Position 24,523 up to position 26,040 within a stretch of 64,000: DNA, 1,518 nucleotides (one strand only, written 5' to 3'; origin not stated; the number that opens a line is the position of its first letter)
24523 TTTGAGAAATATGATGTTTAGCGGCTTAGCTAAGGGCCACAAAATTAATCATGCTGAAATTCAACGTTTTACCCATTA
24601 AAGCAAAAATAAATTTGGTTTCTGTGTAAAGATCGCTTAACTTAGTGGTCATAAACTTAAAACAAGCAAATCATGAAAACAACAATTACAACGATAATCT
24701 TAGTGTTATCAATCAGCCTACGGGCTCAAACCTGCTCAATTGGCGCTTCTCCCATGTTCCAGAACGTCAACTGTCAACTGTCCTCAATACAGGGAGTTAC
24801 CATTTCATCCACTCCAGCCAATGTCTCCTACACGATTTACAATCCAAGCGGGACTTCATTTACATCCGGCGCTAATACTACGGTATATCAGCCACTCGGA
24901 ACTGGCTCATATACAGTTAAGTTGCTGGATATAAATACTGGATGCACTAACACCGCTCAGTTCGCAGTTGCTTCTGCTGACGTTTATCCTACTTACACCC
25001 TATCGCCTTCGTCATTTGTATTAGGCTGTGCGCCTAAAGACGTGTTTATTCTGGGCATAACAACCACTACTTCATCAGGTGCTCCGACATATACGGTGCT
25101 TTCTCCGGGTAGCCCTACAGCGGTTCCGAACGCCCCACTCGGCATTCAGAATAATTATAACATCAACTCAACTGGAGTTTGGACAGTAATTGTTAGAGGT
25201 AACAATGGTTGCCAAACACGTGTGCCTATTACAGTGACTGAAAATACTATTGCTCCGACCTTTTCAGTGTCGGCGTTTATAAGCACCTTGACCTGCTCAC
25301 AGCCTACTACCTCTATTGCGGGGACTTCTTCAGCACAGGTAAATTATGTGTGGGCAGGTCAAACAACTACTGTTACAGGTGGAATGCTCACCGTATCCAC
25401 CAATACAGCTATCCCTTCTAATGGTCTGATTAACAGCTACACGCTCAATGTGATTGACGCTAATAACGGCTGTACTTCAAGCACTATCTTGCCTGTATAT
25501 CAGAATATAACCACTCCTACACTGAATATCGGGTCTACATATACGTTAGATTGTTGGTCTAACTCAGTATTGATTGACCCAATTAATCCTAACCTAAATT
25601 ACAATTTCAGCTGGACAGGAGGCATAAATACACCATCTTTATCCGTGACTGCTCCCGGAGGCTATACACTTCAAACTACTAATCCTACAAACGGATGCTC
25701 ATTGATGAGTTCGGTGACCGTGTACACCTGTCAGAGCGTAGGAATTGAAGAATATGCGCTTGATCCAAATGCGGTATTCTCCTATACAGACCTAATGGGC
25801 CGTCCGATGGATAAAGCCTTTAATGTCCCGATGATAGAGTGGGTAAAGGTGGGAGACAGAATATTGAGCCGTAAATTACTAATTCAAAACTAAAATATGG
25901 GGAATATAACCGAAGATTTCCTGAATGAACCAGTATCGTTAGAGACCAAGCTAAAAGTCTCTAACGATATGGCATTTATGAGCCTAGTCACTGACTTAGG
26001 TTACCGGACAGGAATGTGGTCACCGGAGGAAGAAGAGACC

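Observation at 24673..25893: Phage-encoded secreted SprB-repeat protein with a T9SS-type C-terminal tail under its own host-type promoter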

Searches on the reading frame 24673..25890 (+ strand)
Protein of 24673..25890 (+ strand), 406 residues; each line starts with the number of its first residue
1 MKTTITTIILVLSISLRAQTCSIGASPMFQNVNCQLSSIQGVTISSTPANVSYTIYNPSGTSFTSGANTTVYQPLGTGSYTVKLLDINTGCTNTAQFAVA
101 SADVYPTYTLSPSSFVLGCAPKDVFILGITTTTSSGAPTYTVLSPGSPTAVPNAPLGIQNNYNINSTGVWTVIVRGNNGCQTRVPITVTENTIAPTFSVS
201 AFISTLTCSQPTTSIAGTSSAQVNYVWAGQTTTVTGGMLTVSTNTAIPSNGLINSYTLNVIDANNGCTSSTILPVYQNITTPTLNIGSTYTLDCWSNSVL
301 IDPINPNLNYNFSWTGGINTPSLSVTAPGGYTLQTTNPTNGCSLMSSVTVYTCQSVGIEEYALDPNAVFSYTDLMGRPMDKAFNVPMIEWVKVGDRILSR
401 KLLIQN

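Call 3: search_protein_families(library=pfam, proteins=[window:24673-25890:+], max_evalue=10)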
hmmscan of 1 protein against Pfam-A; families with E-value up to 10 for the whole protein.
window:24673-25890:+ (406 aa): 1 family
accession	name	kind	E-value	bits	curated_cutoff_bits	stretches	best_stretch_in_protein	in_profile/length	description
PF23560.1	GBD_Hemicentin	-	0.039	14.3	27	1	37-88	24-77/100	Hemicentin galactose-binding domain-like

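Call 4: search_protein_families(library=ncbifam, proteins=[window:24673-25890:+], max_evalue=10)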
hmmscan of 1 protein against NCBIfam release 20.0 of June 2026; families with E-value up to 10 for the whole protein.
window:24673-25890:+ (406 aa): 0 families

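Call 5: search_protein_families(library=phrogs, proteins=[window:24673-25890:+], max_evalue=10)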
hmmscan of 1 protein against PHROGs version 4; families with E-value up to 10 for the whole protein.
window:24673-25890:+ (406 aa): 2 families
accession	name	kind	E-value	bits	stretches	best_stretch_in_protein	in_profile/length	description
phrog_21505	-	unknown function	0.041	14.8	1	188-247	23-80/140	-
phrog_12962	-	unknown function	2.1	9.4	0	80-99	2-21/55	-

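Call 8: find_homologous_proteins(query=window:24673-25890:+, max_evalue=0.001)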
Query window:24673-25890:+ (406 aa): 14 proteins with E <= 0.001 among 7354 candidates.
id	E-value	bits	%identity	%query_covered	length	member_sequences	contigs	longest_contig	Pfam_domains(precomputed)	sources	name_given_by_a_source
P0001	6.1e-167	574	100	65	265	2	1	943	-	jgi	jgi:hypothetical protein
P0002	2.8e-142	492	61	100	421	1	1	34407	-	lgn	-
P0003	4.8e-112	393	50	95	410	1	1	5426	-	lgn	-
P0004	9.9e-108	379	49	100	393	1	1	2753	-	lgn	-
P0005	2.2e-93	332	47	98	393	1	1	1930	-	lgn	-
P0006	3.6e-75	272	41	100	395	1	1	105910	-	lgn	-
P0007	1.5e-35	141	34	80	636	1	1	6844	PF18962.8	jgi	jgi:hypothetical protein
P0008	1.1e-28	119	30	78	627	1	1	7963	PF18962.8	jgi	jgi:hypothetical protein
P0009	1.7e-16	78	31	46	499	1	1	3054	PF07354.19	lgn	-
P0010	1.8e-8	52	31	62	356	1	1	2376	PF18962.8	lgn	-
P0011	4.0e-8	51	27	74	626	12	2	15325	PF18962.8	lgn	-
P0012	5.6e-8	50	26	80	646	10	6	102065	PF18962.8,PF07354.19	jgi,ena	-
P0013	2.4e-7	48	29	70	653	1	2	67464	PF00801.27,PF18962.8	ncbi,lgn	-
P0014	8.3e-5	40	30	38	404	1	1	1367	-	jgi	jgi:hypothetical protein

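Call 9: search_dna_similar(query=window:24673-25890:+, collection=phages, mode=protein, max_evalue=0.01)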
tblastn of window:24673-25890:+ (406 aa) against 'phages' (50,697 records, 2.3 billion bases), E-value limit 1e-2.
No match.

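Call 12: find_encoding_contigs(protein=P0006, flank=10000, max_places=3)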
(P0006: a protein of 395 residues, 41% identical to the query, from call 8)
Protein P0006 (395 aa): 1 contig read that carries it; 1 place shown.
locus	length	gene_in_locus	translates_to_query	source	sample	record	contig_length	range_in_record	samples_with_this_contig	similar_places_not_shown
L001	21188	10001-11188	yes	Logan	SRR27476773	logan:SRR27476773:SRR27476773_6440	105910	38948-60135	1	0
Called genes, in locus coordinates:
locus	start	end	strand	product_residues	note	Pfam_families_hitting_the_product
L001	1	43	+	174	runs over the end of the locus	-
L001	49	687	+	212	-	-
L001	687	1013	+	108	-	-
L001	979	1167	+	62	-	-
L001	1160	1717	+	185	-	PF13539:Peptidase_M15_4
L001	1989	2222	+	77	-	PF12843:QSregVF_b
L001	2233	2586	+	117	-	-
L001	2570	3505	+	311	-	-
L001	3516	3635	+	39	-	-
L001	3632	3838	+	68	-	-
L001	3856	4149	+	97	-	-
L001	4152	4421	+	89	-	-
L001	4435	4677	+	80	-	-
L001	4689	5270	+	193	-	-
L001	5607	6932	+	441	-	-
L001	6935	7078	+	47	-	-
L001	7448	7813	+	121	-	-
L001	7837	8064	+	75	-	-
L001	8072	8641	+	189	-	-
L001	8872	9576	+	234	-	PF00722:Glyco_hydro_16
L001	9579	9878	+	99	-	-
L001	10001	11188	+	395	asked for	-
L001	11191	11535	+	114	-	-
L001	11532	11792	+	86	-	-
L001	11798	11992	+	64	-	-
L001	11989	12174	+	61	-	-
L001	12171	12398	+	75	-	-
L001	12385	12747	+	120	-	PF03013:Pyr_excise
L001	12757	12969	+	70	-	-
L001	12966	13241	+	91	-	-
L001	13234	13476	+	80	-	-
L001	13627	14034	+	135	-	-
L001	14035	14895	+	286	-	PF01266:DAO (weak)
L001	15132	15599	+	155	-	-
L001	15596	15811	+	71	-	-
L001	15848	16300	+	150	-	-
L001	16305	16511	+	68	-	-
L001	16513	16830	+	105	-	-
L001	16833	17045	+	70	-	-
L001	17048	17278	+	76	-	-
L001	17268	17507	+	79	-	-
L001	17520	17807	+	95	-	-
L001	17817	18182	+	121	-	-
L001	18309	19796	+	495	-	PF01145:Band_7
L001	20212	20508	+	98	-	-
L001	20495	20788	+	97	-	-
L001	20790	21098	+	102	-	-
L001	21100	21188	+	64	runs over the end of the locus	-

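Call 13: find_encoding_contigs(protein=P0002, flank=10000, max_places=3)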
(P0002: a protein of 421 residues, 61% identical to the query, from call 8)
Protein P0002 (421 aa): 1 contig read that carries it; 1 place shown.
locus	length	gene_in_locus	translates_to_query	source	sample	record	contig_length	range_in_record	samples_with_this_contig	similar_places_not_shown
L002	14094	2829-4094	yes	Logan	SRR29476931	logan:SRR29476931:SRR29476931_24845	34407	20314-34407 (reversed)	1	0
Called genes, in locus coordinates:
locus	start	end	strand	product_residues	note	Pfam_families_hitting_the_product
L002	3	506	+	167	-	?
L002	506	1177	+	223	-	-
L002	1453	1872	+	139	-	-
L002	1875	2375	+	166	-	PF25109:HAD_PNKP, PF10307:HAD_SAK_1 (weak)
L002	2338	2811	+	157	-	-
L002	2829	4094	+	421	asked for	-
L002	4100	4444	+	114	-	-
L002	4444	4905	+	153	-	-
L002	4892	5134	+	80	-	-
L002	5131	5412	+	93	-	-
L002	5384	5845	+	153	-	-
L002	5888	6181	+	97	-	-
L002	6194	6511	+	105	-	-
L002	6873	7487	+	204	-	-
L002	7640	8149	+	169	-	-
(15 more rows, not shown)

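Call 29: search_protein_representatives(alignment_id=A1)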
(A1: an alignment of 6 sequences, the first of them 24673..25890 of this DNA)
Query: 6 sequences, 393 profile positions. Proteins with E-value up to 0.001 (for the whole library): 26040; up to 1e-10: 12295; up to 1e-30: 3485. The best 150 are listed.
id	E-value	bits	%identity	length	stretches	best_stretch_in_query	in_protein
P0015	8.1e-283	953.6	-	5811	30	169-343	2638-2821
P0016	4.0e-263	888.7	-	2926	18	188-343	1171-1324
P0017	6.4e-261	881.5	-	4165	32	162-342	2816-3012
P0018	1.1e-246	834.6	-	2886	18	165-347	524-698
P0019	2.3e-216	734.8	-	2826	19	189-341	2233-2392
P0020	7.0e-216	733.2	-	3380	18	205-342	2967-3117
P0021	1.2e-212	722.5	-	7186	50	164-341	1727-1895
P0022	9.3e-209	709.7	-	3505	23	160-346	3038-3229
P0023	1.9e-207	705.4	-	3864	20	165-343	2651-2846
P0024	7.4e-205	696.9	-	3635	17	153-341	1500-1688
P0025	3.0e-198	675.1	-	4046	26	206-343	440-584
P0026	1.7e-194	662.8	-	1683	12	163-341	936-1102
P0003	1.1e-193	660.2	-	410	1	1-392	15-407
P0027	1.1e-192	656.8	-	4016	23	159-342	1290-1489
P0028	1.5e-187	640.0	-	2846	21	164-343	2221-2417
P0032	2.0e-180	616.4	-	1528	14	169-342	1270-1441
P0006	1.9e-171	586.9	-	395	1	1-393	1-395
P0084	4.7e-146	503.3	-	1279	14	179-342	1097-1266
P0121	5.0e-135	467.0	-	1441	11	201-342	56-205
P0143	2.2e-128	445.1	-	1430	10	187-344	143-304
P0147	1.1e-127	442.8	-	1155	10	170-343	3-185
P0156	1.9e-125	435.4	-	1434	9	186-341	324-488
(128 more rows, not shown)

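Call 30: search_protein_families(library=pfam, proteins=[P0084, P0147, P0121, P0143, P0156, P0032], max_evalue=0.001)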
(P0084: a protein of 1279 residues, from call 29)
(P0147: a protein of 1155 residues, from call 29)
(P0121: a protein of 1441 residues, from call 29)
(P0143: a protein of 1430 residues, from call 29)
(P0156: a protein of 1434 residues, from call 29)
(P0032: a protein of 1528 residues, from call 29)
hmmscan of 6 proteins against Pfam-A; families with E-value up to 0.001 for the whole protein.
P0084 (1279 aa): 2 families
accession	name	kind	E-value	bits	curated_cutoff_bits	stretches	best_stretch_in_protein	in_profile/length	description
PF02783.20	MCR_beta_N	-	0.00028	21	22.2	0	1027-1057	16-46/182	Methyl-coenzyme M reductase beta subunit, N-terminal domain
PF23031.1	GBD_ELAPOR1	-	0.00095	19.5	27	0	814-862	118-164/165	ELAPOR1-like, galactose binding domain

P0147 (1155 aa): 5 families
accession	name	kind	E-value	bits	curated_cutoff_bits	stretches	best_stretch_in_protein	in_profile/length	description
PF13585.12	CHU_C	-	2.3e-14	53.7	27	1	1068-1131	3-66/86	CHU_C Type IX secretion signal domain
PF13895.12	Ig_2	-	2.2e-11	44.2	27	0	347-421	7-77/79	Immunoglobulin domain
PF00801.26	PKD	-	3.3e-09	37.1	23.5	0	287-343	17-78/80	PKD domain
PF19081.6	Ig_7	-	1.7e-07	31.9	27.3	0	596-664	7-79/84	Ig-like domain CHU_C associated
PF22352.2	K319L-like_PKD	-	6.9e-06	26.4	27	0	34-103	1-82/84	K319L-like, PKD domain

P0121 (1441 aa): 6 families
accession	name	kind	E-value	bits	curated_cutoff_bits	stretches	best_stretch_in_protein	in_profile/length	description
PF13895.12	Ig_2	-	1.6e-21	76.7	27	1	454-527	8-79/79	Immunoglobulin domain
PF07354.18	Sp38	-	4.6e-10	39.8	23.1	0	153-185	23-55/100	Zona-pellucida-binding protein (Sp38) N-terminal Ig domain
PF19081.6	Ig_7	-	1.7e-05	25.5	27.3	0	1110-1168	11-74/84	Ig-like domain CHU_C associated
PF18962.6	Por_Secre_tail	-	2.9e-05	24.7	27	0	1360-1433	1-70/75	Secretion system C-terminal sorting domain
PF24312.1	Ig-like_POM152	-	3.8e-05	24.4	27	0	1207-1250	37-82/89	Nucleoporin POM152, Ig-like domain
PF07679.22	I-set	-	0.00011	22.6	23.7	0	258-285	63-90/90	Immunoglobulin I-set domain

P0143 (1430 aa): 5 families
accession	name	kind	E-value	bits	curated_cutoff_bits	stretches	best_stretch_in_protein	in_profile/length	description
PF13585.12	CHU_C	-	5.3e-18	65.4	27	1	1348-1428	2-86/86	CHU_C Type IX secretion signal domain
PF00801.26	PKD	-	6.8e-11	42.5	23.5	1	1265-1337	2-78/80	PKD domain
PF18911.6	PKD_4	-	2.1e-08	34.5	27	1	1277-1340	21-84/85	PKD domain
PF17962.7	bMG6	-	2.5e-06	28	23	0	500-536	76-111/112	Bacterial macroglobulin domain 6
PF19081.6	Ig_7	-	1.6e-05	25.5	27.3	0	712-780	7-78/84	Ig-like domain CHU_C associated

P0156 (1434 aa): 17 families
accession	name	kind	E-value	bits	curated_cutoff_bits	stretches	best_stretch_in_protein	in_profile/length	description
PF22352.2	K319L-like_PKD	-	6.4e-34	116.3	27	1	757-808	10-60/84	K319L-like, PKD domain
PF18911.6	PKD_4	-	4.2e-27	94.4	27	1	741-818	3-84/85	PKD domain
PF13585.12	CHU_C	-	6.1e-23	81.2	27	1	1336-1430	3-84/86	CHU_C Type IX secretion signal domain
PF00801.26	PKD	-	6.5e-23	81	23.5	0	759-818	15-79/80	PKD domain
PF17963.7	Big_9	-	1.3e-20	74.5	23.6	2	1139-1229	1-89/89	Bacterial Ig domain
PF17803.7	Cadherin_4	-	6.6e-14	52.6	25.1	2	1133-1198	5-71/71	Bacterial cadherin-like domain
PF06832.18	BiPBP_C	-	5.8e-12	45.8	26.8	0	1011-1055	39-88/90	Penicillin-Binding Protein C-terminus Family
PF21027.3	Sde0182_C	-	7.7e-11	42.9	27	0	514-549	2-39/83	Cellulose-binding protein Sde0182, C-terminal domain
PF18981.6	InlK_D3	-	3.8e-08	33.7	25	0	788-816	42-70/75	Internalin K domain (D3/D4)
PF07495.19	Y_Y_Y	-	9e-08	32.3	26.6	0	462-485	33-56/65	Y_Y_Y domain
PF17962.7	bMG6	-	2.6e-07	31.2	23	0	535-570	75-109/112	Bacterial macroglobulin domain 6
PF13573.12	SprB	-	3.6e-07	30.1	28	1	995-1027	5-37/37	SprB repeat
PF17892.7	Cadherin_5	-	1.3e-06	28.6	26.5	1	1143-1230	15-97/98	Cadherin-like domain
PF13895.12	Ig_2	-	1.4e-06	28.9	27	0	1074-1125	21-65/79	Immunoglobulin domain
PF14347.11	DUF4399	-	9.3e-06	26.4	28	0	363-390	41-67/91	Domain of unknown function (DUF4399)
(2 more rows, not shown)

P0032 (1528 aa): 14 families
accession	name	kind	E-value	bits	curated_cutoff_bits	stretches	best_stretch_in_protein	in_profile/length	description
PF00801.26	PKD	-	2.7e-48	162.3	23.5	0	1316-1360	24-72/80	PKD domain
PF22352.2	K319L-like_PKD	-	3.9e-41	139.4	27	0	487-530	11-58/84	K319L-like, PKD domain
PF18911.6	PKD_4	-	1.3e-40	137.8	27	0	1371-1436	3-76/85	PKD domain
PF04862.18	DUF642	-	1.8e-37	129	27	0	1238-1293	47-101/157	Protein of unknown function (DUF642)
PF08308.17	PEGA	-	3.7e-30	104.1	20.8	0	733-773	23-63/71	PEGA domain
PF13573.12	SprB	-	1.4e-29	101.9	28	0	788-810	15-37/37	SprB repeat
PF18981.6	InlK_D3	-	2.2e-23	82.5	25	0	664-689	44-70/75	Internalin K domain (D3/D4)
PF06832.18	BiPBP_C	-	7.2e-22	77.5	26.8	0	662-685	64-87/90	Penicillin-Binding Protein C-terminus Family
PF19081.6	Ig_7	-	5.6e-19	68.7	27.3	0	1455-1510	8-73/84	Ig-like domain CHU_C associated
PF24312.1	Ig-like_POM152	-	5.7e-18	65.5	27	0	1184-1208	56-80/89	Nucleoporin POM152, Ig-like domain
PF13715.12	CarbopepD_reg_2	-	1.2e-08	35.3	32.2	0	664-705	38-79/88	CarboxypepD_reg-like domain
PF01333.25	Apocytochr_F_C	-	1.7e-07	31.7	30.4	0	1410-1444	12-46/118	Apocytochrome F, C-terminal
PF10651.15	BppU_N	-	3.8e-07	30.4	23.1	0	541-575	60-94/142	BppU N-terminal domain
PF00630.25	Filamin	-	3.4e-05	25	26.9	0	1375-1430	50-84/93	Filamin/ABP280 repeat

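Call 36: find_encoding_contigs(protein=P0007, flank=6000, max_places=2)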
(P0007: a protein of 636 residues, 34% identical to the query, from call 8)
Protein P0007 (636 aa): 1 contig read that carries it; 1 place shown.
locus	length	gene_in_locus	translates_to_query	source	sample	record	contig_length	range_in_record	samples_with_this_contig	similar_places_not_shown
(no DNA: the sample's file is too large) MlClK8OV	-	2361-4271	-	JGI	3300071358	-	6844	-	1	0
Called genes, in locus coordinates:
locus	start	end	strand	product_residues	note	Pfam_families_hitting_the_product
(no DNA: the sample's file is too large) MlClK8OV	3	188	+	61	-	?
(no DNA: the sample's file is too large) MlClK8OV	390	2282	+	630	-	PF18962:Por_Secre_tail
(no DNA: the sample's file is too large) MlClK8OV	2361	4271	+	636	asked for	PF18962:Por_Secre_tail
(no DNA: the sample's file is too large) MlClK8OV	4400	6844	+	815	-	?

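Call 37: find_encoding_contigs(protein=P0008, flank=6000, max_places=2)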
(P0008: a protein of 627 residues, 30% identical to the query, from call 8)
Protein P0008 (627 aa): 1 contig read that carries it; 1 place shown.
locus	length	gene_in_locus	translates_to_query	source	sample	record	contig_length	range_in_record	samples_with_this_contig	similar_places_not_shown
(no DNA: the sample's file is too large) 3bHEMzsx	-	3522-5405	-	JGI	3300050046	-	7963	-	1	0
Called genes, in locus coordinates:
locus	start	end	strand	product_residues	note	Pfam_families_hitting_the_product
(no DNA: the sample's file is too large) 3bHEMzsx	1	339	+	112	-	?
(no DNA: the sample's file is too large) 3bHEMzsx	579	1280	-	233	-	PF01509:TruB_N, PF16198:TruB_C_2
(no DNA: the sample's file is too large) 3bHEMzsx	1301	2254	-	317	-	PF02219:MTHFR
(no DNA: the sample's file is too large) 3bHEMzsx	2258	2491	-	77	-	PF01106:NifU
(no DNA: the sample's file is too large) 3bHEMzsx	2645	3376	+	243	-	PF08032:SpoU_sub_bind, PF00588:SpoU_methylase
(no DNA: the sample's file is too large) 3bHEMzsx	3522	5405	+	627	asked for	PF18962:Por_Secre_tail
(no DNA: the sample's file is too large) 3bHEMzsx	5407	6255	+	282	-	PF18962:Por_Secre_tail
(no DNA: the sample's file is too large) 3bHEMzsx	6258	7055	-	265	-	PF06342:DUF1057, PF00561:Abhydrolase_1, PF00975:Thioesterase (weak), PF12146:Hydrolase_4, PF12697:Abhydrolase_6, PF03096:Ndr, PF12695:Abhydrolase_5 (faint)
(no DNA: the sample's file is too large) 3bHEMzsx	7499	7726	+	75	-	PF04023:FeoA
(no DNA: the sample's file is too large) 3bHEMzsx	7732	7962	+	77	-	?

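Call 39: find_related_loci(query=A1, collection=viral_contigs, flank=10000)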
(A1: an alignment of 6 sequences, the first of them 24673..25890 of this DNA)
Query A1 (406 aa) in viral_contigs; peptide patterns used: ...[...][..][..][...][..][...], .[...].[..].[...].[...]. (x = any residue, [..] = any of these).
255 stretches matched a pattern, but none encodes a relative of the query by tblastn (E <= 1e-3).

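Call 42: predict_structure(alignment_id=A2)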
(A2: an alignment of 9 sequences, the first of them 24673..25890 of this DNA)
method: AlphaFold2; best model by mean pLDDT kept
length: 406 residues; sequences in the alignment: 9
mean_pLDDT: 55.9   pTM: 0.27
mean pLDDT of the five models: 55.9, 52.7, 49.2, 48.7, 40.2
residues with pLDDT >= 90: 0; 70-90: 93; 50-70: 164; < 50: 149
segments of 3 or more residues with pLDDT < 50: 1-41, 99-135, 148-161, 189-206, 208-211, 231-235, 244-253, 277-285, 355-362
pLDDT, mean of each block of 10 residues (from residue 1): 30 25 31 35 54 71 69 59 65 54 35 36 37 51 57 42 54 55 51 42 46 54 57 50 46 56 56 52 51 71 74 82 82 74 72 51 64 84 77 75 71
secondary structure, 60 per line:
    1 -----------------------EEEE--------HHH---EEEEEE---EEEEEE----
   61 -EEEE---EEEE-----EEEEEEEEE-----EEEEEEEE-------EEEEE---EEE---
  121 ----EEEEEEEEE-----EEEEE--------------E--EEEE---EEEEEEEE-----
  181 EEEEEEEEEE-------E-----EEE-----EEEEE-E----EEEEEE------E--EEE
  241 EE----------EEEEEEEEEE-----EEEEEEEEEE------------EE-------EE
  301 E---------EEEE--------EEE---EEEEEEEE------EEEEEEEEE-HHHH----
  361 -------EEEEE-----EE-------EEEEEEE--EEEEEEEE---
elements in order: E24-27 E42-47 E51-56 E62-65 E69-72 E78-86 E92-99 E107-111 E115-117 E125-133 E139-143 E161-164 E168-175 E181-190 E204-206 E212-216 E223-228 E238-242 E253-262 E268-277 E299-301 E311-314 E323-325 E329-336 E343-351 H353-356 E368-372 E387-393 E396-403
